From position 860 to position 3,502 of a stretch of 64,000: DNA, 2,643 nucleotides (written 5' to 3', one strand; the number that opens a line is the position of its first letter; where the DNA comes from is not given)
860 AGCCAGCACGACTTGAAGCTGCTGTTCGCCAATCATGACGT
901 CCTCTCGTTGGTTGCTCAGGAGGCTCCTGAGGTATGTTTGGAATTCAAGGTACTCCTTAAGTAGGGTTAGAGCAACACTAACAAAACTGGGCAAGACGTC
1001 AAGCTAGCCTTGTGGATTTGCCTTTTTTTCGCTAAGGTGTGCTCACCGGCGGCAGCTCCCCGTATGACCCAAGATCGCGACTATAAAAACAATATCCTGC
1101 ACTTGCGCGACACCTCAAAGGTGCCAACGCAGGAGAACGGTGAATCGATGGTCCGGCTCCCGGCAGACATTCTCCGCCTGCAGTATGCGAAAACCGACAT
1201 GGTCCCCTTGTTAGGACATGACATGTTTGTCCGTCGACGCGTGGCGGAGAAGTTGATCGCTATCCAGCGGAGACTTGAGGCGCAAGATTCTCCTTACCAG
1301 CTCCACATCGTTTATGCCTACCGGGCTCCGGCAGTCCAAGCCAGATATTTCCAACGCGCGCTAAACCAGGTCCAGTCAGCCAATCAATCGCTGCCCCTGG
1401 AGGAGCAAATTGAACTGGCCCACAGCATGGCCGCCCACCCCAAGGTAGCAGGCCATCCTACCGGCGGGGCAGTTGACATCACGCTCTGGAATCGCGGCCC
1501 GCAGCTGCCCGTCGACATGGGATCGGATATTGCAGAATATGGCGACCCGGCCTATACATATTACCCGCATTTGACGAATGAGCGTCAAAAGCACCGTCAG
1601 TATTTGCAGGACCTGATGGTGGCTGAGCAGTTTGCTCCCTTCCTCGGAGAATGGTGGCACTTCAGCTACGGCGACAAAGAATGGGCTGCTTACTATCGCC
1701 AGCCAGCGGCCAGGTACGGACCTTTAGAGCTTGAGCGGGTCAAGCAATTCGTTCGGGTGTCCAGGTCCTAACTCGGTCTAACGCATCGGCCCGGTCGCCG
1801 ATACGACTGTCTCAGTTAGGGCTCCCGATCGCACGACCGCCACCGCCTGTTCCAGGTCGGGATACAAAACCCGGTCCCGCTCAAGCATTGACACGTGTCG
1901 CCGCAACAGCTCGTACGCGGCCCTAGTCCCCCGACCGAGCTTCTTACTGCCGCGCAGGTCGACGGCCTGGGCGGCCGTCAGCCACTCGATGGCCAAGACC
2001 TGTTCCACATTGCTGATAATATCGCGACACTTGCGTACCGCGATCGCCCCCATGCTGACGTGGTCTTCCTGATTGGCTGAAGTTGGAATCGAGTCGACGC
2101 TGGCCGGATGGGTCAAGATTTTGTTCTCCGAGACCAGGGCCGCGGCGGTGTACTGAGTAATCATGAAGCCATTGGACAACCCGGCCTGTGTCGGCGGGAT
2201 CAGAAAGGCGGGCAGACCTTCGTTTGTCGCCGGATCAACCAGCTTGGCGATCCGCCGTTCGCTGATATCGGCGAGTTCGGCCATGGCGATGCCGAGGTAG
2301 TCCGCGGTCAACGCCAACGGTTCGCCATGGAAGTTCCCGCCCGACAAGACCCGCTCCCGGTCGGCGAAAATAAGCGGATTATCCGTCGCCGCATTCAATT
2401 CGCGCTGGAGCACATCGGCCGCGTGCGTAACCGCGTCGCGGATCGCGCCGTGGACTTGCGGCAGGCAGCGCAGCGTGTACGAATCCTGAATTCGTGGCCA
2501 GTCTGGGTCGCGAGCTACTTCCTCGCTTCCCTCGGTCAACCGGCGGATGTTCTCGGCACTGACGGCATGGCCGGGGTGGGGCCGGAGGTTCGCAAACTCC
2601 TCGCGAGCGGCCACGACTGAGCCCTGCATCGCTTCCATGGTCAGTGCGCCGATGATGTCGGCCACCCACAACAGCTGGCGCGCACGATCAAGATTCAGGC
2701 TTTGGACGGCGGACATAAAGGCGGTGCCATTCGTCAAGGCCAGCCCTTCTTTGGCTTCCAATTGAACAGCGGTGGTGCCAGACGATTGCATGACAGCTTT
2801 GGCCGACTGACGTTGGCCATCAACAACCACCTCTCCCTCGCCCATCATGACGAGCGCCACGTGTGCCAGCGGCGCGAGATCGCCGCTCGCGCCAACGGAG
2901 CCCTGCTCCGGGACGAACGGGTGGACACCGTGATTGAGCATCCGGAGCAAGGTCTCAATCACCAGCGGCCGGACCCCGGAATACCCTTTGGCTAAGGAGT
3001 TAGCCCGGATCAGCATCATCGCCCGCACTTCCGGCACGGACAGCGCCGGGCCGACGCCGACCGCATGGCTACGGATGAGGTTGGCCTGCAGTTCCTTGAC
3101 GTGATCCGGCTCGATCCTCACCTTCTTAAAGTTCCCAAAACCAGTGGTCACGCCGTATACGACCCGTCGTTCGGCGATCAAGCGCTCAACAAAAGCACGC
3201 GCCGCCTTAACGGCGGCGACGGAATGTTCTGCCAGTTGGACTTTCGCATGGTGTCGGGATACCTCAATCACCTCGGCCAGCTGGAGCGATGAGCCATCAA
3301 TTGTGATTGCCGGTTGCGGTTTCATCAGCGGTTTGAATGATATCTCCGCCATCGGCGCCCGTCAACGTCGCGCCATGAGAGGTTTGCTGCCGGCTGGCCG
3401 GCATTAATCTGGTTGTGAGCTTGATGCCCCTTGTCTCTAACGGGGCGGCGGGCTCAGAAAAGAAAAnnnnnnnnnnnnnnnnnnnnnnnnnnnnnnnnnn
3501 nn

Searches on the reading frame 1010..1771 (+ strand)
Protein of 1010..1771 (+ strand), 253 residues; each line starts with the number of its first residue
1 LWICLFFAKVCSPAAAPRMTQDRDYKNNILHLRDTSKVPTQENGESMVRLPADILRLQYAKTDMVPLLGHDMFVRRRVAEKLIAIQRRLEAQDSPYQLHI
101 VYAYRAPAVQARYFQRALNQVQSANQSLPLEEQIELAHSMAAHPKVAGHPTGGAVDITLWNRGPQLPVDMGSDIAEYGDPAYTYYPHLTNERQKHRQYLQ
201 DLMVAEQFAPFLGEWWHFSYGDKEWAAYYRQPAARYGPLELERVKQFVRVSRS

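Call 101: search_protein_families(library=pfam, proteins=[window:1010-1771:+], max_evalue=0.001)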
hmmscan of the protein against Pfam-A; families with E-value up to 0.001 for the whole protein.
window:1010-1771:+ (253 aa): 2 families
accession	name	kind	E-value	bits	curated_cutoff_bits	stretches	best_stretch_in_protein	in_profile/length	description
PF01427.22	Peptidase_M15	-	4.6e-17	62.9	27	1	76-227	43-191/199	D-ala-D-ala dipeptidase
PF02557.22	VanY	-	0.00016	21.9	25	1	74-220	4-129/132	D-alanyl-D-alanine carboxypeptidase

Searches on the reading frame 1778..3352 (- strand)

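Call 66: search_protein_families(library=pfam, proteins=[window:1778-3352:-], max_evalue=0.001)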
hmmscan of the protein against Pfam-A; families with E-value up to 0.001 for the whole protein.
window:1778-3352:- (524 aa): 1 family
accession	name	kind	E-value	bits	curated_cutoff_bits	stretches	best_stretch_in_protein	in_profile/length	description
PF00221.24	Lyase_aromatic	-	1.2e-195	651.1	27.3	1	23-484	1-465/466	Aromatic amino acid lyase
